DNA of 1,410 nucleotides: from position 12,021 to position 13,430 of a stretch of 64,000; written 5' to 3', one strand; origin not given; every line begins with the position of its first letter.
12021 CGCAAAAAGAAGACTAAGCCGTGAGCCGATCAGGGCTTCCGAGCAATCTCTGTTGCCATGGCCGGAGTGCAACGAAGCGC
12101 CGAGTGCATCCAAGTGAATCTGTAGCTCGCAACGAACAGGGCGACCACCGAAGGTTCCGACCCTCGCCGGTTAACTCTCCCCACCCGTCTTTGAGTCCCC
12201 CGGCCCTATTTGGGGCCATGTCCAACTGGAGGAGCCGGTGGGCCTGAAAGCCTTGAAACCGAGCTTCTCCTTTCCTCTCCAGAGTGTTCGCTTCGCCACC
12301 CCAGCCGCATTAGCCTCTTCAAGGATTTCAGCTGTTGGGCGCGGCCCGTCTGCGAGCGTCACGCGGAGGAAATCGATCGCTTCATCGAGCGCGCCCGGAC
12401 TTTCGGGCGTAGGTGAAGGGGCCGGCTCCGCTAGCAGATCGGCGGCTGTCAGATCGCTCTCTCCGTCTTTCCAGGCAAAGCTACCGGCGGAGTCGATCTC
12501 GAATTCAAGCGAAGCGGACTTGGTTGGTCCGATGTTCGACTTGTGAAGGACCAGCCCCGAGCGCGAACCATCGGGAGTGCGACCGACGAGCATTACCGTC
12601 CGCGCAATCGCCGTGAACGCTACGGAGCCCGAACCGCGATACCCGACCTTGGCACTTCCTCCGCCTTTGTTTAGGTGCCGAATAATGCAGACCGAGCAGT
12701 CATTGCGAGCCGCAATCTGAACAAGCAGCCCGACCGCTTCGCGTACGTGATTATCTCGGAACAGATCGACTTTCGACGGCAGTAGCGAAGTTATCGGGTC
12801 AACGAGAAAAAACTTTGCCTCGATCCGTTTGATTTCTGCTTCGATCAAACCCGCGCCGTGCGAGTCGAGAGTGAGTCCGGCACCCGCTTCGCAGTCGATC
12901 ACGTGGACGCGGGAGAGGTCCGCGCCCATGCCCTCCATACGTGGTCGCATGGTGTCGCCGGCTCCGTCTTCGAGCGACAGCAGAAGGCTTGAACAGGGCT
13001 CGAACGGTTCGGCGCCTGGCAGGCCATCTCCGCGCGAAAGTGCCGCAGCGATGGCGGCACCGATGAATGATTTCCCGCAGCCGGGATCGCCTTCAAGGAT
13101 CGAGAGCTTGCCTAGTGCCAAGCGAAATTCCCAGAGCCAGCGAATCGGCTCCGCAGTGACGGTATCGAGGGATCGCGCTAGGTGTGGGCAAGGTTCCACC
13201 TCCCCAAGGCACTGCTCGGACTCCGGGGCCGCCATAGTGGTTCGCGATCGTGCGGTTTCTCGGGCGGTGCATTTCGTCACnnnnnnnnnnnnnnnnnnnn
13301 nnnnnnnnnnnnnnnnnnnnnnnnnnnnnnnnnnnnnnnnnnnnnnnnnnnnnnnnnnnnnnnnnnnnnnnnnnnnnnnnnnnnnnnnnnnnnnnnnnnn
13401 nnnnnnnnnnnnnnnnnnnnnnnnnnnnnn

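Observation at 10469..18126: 7.66 kb integrative element inserted into the 3' end of tRNA-Leu(TAA), bounded by a 56-nt imperfect direct repeat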

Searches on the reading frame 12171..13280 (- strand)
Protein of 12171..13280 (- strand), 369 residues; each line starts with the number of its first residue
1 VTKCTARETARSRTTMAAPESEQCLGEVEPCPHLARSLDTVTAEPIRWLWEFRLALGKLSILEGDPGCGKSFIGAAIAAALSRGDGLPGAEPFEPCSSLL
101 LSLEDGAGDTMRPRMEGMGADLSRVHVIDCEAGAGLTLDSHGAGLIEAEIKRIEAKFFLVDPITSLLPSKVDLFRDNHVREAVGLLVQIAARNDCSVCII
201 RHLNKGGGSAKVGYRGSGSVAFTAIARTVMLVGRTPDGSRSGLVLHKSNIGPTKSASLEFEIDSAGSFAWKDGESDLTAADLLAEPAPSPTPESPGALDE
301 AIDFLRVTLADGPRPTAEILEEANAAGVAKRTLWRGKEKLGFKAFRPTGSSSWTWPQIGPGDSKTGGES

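Call 9: search_protein_families(library=phrogs, max_evalue=0.01, proteins=[window:12171-13280:-])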
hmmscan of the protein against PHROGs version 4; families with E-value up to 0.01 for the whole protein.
window:12171-13280:- (369 aa): 9 families
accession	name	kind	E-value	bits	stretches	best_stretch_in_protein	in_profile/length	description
phrog_10729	-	DNA, RNA and nucleotide metabolism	4.3e-14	52.7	1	47-347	389-702/722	DNA polymerase/primase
phrog_30286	-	unknown function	2.9e-10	40.1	1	42-279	99-347/590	-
phrog_3123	-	unknown function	1e-07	31.9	1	35-240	319-544/583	-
phrog_906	-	DNA, RNA and nucleotide metabolism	9.8e-07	28.9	1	43-235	513-699/872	DNA polymerase/primase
phrog_25488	-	unknown function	7.2e-06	26.8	1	299-346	135-182/197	-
phrog_239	-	DNA, RNA and nucleotide metabolism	7.9e-06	26.1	1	44-240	346-561/801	DNA primase/helicase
phrog_26214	-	unknown function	7.1e-05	22.6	1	145-210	121-188/420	-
phrog_296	-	integration and excision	0.00014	21.7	0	39-79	300-340/626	DNA transposition protein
phrog_25693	-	unknown function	0.00057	19.6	1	56-237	49-243/405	-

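Call 10: search_protein_families(library=pfam, max_evalue=0.01, proteins=[window:12171-13280:-])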
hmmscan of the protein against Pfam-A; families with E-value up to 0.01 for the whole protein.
window:12171-13280:- (369 aa): 1 family
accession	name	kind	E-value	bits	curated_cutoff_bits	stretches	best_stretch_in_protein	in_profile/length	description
PF13481.12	AAA_25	-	3.5e-22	79.4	27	1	37-207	14-194/195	AAA domain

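Call 25: find_homologous_proteins(query=window:12171-13280:-)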
Query window:12171-13280:- (369 aa): 89 proteins with E <= 0.001 among 8000 candidates.
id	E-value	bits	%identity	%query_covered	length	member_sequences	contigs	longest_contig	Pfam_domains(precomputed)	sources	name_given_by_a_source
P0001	5.3e-200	683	90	93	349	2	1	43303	PF13481.13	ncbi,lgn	-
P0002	4.3e-111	390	63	80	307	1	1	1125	PF13481.13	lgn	-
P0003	1.2e-66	244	44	88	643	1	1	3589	PF13481.13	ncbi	-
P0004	8.0e-63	231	43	83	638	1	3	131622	PF13481.13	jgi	jgi:putative DNA primase/helicase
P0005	8.6e-63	231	41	92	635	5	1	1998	PF13481.13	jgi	jgi:hypothetical protein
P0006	2.5e-62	230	42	87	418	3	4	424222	PF13481.13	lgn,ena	-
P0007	7.8e-62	228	41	85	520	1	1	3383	PF00772.27,PF13481.13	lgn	-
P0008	5.6e-59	219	42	85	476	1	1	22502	PF13481.13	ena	-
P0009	2.2e-57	213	39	85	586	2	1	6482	PF13481.13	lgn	-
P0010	1.0e-53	201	37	87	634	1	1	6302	PF13481.13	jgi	-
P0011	2.0e-52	197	41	78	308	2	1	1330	PF13481.13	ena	-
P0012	9.4e-52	195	39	89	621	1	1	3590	PF09250.17,PF13481.13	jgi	jgi:archaellum biogenesis ATPase FlaH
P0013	9.8e-51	191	38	86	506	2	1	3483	PF13481.13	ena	-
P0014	1.0e-50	191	36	92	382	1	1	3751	PF13481.13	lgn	-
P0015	1.0e-49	188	35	86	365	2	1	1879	PF13481.13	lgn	-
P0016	1.1e-48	185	35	87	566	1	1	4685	PF13481.13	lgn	-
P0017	1.6e-48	184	39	85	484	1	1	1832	PF13481.13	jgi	jgi:hypothetical protein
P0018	2.0e-48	184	39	82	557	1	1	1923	PF13481.13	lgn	-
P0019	4.4e-48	183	38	84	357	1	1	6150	PF13481.13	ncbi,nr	ncbi:MAG: AAA family ATPase [Planctomycetes bacterium]|nr:AAA family ATPase [Planctomycetota bacteri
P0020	6.0e-48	182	42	83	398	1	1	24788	PF13481.13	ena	-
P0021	1.5e-46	178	39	83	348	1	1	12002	PF13481.13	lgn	-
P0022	4.3e-46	176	38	86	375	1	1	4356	PF13481.13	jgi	jgi:AAA domain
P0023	5.3e-46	176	36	91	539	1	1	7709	PF06745.20,PF00772.27,PF13481.13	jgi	-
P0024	1.5e-45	174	36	88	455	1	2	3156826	PF13481.13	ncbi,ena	-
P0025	1.6e-45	174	35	84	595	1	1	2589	PF13481.13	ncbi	-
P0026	3.1e-45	173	36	86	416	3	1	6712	PF13481.13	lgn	-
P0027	5.4e-44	169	35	88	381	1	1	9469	PF13481.13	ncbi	-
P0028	7.3e-44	169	35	86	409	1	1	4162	PF13481.13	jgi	jgi:AAA domain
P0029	1.7e-43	168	39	81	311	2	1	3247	PF13481.13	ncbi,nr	ncbi:MAG TPA: AAA family ATPase, partial [Gemmataceae bacterium]|nr:AAA family ATPase [Gemmataceae b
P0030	3.0e-43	167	34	86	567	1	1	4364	PF13481.13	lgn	-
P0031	4.5e-43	166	39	81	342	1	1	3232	PF13481.13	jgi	jgi:hypothetical protein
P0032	7.4e-43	166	34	88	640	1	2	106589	PF13155.13,PF13362.13,PF13481.13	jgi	jgi:putative DNA primase/helicase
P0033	3.3e-42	163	36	80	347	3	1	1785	PF13481.13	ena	-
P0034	3.3e-42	163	36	88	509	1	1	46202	PF13481.13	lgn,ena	-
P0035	7.5e-42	162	36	87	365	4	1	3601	PF13481.13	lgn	-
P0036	1.9e-41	161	34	80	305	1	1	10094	PF13481.13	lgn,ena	-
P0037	2.3e-41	161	34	87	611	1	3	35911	PF16793.11,PF13481.13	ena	-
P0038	2.8e-41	160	37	86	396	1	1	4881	PF13481.13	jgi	jgi:hypothetical protein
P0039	6.5e-41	159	38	84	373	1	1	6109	PF13481.13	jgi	jgi:hypothetical protein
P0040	1.2e-40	158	37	85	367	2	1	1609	PF13481.13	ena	-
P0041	2.2e-39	154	34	86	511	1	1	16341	PF13481.13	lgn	-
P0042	2.9e-39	154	33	84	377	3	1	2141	PF13481.13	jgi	jgi:hypothetical protein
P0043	4.9e-39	153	34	89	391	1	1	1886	PF13481.13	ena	-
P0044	5.8e-38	149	36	86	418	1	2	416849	PF13481.13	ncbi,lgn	ncbi:MAG: AAA family ATPase [Lysobacteraceae bacterium]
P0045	1.6e-37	148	36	86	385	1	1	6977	PF13481.13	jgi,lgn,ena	-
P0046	8.1e-37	146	33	87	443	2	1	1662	PF13481.13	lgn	-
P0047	9.9e-37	145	36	85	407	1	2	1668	PF13481.13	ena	-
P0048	3.3e-36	144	42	53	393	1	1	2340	PF13481.13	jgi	jgi:hypothetical protein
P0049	3.8e-36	143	36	85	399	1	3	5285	PF13481.13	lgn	-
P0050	2.2e-35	141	37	67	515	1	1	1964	PF00772.27,PF13481.13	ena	-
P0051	4.7e-35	140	33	87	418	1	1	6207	PF13481.13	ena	-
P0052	1.1e-34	139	31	84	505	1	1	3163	PF13481.13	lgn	-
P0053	1.7e-34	138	33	90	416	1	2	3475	PF06745.20,PF13481.13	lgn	-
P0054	3.4e-34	137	35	86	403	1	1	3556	PF13481.13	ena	-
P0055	4.0e-34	137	35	85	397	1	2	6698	PF13481.13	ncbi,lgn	-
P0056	9.2e-34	136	33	93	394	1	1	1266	PF13481.13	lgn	-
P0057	9.7e-34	136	33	85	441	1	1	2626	PF13481.13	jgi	jgi:hypothetical protein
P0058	1.2e-33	135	34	85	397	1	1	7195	PF13481.13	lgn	-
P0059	5.8e-33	133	36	86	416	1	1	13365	PF13481.13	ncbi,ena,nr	ncbi:MAG TPA: AAA family ATPase [Rhodanobacteraceae bacterium]|nr:AAA family ATPase [Rhodanobacterac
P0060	5.8e-33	133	31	86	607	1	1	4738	PF06745.20,PF13481.13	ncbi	-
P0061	1.2e-32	132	35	88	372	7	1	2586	PF13481.13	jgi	jgi:putative DNA primase/helicase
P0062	1.3e-32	132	31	89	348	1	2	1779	PF13481.13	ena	-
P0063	3.6e-32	130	33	82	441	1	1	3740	PF13481.13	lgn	-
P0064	1.5e-31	128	34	90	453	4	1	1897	PF13481.13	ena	-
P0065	2.5e-31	128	33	88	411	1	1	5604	PF13481.13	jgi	jgi:hypothetical protein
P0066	3.0e-31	127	36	86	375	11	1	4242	PF13481.13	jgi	jgi:putative DNA primase/helicase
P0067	1.2e-30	125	33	91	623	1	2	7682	PF13481.13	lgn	-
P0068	1.4e-30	125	34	82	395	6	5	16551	PF13481.13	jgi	jgi:putative DNA primase/helicase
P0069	2.6e-30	124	33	85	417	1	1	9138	PF13481.13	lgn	-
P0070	2.9e-30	124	33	88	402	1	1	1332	PF13481.13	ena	-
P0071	2.0e-29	121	34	75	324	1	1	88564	PF13481.13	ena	-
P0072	5.8e-29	120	33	85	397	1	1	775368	PF13481.13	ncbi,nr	ncbi:MAG: AAA family ATPase [Pseudomonas sp.]|nr:AAA family ATPase [Pseudomonas sp.]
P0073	8.3e-29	119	30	86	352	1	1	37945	PF13481.13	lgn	-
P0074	1.0e-28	119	32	85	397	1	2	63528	PF13481.13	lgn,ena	-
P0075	1.4e-28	119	39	56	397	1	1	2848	PF13481.13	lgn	-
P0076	2.2e-28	118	33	86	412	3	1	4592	PF03796.22,PF13481.13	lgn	-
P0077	2.4e-28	118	32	85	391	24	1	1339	PF13481.13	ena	-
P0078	3.5e-28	117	33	90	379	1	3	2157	PF13481.13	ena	-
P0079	7.9e-28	116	32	86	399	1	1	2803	PF03796.22,PF13481.13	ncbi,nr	ncbi:MAG TPA: AAA family ATPase [Candidatus Ozemobacteraceae bacterium]|nr:AAA family ATPase [Candid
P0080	7.1e-27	113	32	85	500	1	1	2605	PF13481.13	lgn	-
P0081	4.3e-26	110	28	83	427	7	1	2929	PF03796.22,PF13481.13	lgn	-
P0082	1.2e-23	102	29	82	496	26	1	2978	PF13481.13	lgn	-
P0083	1.4e-23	102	29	90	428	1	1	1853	PF13481.13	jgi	jgi:putative DNA primase/helicase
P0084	8.2e-23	100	33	60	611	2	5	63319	PF13481.13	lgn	-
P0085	1.1e-22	99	27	82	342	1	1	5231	PF13481.13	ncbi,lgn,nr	ncbi:MAG: AAA family ATPase [Tissierellia bacterium]|nr:AAA family ATPase [Tissierellia bacterium]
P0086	9.4e-22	96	28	85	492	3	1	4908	PF13481.13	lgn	-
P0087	4.4e-21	94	57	24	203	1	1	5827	PF13481.13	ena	-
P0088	2.0e-18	85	35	52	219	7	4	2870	PF13481.13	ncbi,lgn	-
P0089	1.6e-13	69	28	89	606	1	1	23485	PF09250.17,PF13481.13,PF08708.17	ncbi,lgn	-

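Call 26: find_encoding_contigs(protein=P0001, flank=10000, max_places=4)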
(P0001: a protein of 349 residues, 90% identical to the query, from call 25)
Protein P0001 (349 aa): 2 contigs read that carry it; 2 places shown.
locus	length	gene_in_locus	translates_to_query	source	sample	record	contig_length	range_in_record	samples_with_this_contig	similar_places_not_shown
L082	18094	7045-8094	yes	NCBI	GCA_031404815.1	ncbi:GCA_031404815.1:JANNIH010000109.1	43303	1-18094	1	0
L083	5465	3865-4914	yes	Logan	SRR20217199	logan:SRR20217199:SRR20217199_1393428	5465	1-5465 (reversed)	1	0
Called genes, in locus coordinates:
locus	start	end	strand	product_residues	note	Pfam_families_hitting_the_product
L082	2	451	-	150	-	?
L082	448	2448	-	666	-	PF03169:OPT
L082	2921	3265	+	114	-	-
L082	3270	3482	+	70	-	-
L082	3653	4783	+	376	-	PF00589:Phage_integrase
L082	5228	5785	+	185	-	-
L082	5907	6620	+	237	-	-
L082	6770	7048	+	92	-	-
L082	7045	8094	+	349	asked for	PF13481:AAA_25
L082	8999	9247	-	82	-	PF10807:DUF2541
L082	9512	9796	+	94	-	PF04365:BrnT_toxin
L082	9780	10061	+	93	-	-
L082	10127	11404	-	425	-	PF13439:Glyco_transf_4, PF13579:Glyco_trans_4_4 (weak)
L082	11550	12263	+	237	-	-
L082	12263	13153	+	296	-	PF00535:Glycos_transf_2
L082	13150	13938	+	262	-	-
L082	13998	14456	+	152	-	-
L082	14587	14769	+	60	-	-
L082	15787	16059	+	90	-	PF19631:Trypco2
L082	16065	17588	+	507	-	PF13365:Trypsin_2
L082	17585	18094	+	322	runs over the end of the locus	PF13191:AAA_16 (weak), PF00004:AAA (weak), PF07724:AAA_2 (faint), PF07728:AAA_5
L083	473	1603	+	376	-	PF00589:Phage_integrase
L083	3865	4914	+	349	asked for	PF13481:AAA_25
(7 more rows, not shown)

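Call 27: find_encoding_contigs(protein=P0006, flank=10000, max_places=4)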
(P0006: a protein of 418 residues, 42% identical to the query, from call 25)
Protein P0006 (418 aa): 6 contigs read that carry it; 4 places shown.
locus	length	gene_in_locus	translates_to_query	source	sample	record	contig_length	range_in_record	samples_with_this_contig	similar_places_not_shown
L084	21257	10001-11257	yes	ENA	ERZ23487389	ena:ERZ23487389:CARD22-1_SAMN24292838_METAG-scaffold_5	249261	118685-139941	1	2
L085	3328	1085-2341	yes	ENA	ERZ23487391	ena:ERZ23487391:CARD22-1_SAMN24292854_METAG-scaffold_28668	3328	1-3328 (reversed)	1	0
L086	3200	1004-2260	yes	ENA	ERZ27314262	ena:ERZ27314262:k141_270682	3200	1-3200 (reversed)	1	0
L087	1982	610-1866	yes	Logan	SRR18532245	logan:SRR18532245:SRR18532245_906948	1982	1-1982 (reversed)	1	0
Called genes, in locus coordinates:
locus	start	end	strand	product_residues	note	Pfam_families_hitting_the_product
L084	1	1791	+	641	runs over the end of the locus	-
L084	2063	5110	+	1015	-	PF12770:CHAT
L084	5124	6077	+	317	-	-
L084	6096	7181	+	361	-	-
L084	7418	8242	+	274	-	PF08281:Sigma70_r4_2 (weak)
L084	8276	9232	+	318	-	-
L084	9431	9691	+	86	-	PF12728:HTH_17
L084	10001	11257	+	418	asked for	PF13481:AAA_25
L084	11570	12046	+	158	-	PF21983:NikA-like, PF05713:MobC (weak)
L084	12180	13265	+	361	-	-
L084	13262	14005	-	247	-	-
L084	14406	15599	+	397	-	PF14072:DndB (weak)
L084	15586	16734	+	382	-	-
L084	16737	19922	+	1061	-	PF14457:Prok-E2_A, PF00899:ThiF, PF14464:Prok-JAB (weak), PF01734:Patatin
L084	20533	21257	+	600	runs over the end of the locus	-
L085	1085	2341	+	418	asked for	PF13481:AAA_25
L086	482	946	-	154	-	-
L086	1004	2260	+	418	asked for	PF13481:AAA_25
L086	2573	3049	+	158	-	PF21983:NikA-like, PF05713:MobC (weak)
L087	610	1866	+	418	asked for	PF13481:AAA_25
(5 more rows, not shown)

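Call 33: search_protein_families(library=pfam, max_evalue=5, proteins=[L082:5228-5785:+, L082:2921-3265:+, L082:5907-6620:+, L082:6770-7048:+])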
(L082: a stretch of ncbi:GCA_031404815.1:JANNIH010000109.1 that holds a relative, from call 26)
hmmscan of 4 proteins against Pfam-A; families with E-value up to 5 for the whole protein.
L082:5228-5785:+ (185 aa): 0 families

L082:2921-3265:+ (114 aa): 1 family
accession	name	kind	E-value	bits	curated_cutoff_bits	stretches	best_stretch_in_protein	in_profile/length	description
PF08944.16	p47_phox_C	-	0.056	13.3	27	1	5-31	2-28/33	NADPH oxidase subunit p47Phox, C terminal domain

L082:5907-6620:+ (237 aa): 0 families

L082:6770-7048:+ (92 aa): 0 families

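Call 74: search_solved_structures(query=window:12171-13280:-, max_evalue=0.01)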
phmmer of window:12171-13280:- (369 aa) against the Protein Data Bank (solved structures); distinct sequences matched with E-value up to 0.01: 2.
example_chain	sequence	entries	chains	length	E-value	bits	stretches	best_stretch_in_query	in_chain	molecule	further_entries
5lkm_A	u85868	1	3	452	0.00027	23.8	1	145-208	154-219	DNA repair protein RadA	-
8rxc_D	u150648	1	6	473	0.0003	23.6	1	145-208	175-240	DNA repair protein RadA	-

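Call 77: search_protein_families(library=ncbifam, max_evalue=0.01, proteins=[window:12171-13280:-, L082:5228-5785:+])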
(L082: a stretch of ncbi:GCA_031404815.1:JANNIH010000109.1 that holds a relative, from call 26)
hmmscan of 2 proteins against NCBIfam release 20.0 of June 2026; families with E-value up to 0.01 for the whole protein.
window:12171-13280:- (369 aa): 1 family
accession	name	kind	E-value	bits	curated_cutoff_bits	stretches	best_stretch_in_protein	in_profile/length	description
TIGR00416.1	sms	equivalog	0.0024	16.7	403.05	0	145-209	161-227/454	DNA repair protein RadA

L082:5228-5785:+ (185 aa): 0 families

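Call 78: search_protein_families(library=padloc, max_evalue=0.01, proteins=[L082:5228-5785:+, window:12171-13280:-])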
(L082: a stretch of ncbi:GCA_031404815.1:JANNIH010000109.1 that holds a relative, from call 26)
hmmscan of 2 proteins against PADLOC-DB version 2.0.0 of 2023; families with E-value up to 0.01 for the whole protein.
L082:5228-5785:+ (185 aa): 0 families

window:12171-13280:- (369 aa): 1 family
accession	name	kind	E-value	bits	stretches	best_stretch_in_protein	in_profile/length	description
PDLC04140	mad8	-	0.00064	17.3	0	51-84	21-54/314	mads_8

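Call 86: search_dna_similar(query=window:12171-13280:-, collection=phages, mode=protein, max_rows=10)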
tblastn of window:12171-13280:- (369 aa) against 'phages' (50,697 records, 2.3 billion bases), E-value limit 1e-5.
Records with a match: 88; places in all: 88; records where one place covers at least 80% of the query: 22.
Best place of each record, by identity: <60% 88.
By first word of the organism name: Microbacterium 43; Mycobacterium 33; Bacteriophage 8; Brevundimonas 2; Caudoviricetes 1; Desulfofustis 1.
By host as written in the record: Microbacterium foliorum NRRL B-24224 29; Mycobacterium smegmatis mc2 155 25; - 10; Microbacterium foliorum NRRL B-24224 SEA 10; Mycobacterium smegmatis mc2155 4; Microbacterium paraoxydans NRRL B-14843 3; Brevundimonas pondensis LVF1 2; Mycobacterium smegmatis mc#155 2; and 2 more.
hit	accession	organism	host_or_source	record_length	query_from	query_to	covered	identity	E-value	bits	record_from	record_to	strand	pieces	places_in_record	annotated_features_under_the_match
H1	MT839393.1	Bacteriophage sp.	human fecal samples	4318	37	360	88%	32.4%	1e-36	146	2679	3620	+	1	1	record has no annotation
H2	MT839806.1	Bacteriophage sp.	human fecal samples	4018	22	357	91%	30.8%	5e-40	156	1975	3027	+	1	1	record has no annotation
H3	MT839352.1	Bacteriophage sp.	human fecal samples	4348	38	360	88%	31.8%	3e-37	148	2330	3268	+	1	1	record has no annotation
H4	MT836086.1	Bacteriophage sp.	human fecal samples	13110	41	355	85%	31.5%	2e-33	137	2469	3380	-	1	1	record has no annotation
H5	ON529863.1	Brevundimonas phage vB_BpoS-Polewnik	Brevundimonas pondensis LVF1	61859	16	343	89%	29.0%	1e-28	123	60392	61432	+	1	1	AAA+ ATPase domain protein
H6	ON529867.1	Brevundimonas phage vB_BpoS-Strzyga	Brevundimonas pondensis LVF1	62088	34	343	84%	29.7%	3e-28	122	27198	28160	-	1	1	AAA+ ATPase domain protein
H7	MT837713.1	Bacteriophage sp.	human fecal samples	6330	44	343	81%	28.7%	9e-19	94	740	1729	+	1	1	record has no annotation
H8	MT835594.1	Bacteriophage sp.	human fecal samples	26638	104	341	64%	35.8%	1e-23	108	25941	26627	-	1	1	record has no annotation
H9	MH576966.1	Mycobacterium phage Thyatira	Mycobacterium smegmatis mc2155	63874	28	346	86%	25.9%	3e-13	77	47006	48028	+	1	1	66: DNA primase/polymerase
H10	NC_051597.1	Mycobacterium phage Thyatira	Mycobacterium smegmatis mc2155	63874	28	346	86%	25.9%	3e-13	77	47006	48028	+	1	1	66: DNA polymerase/primase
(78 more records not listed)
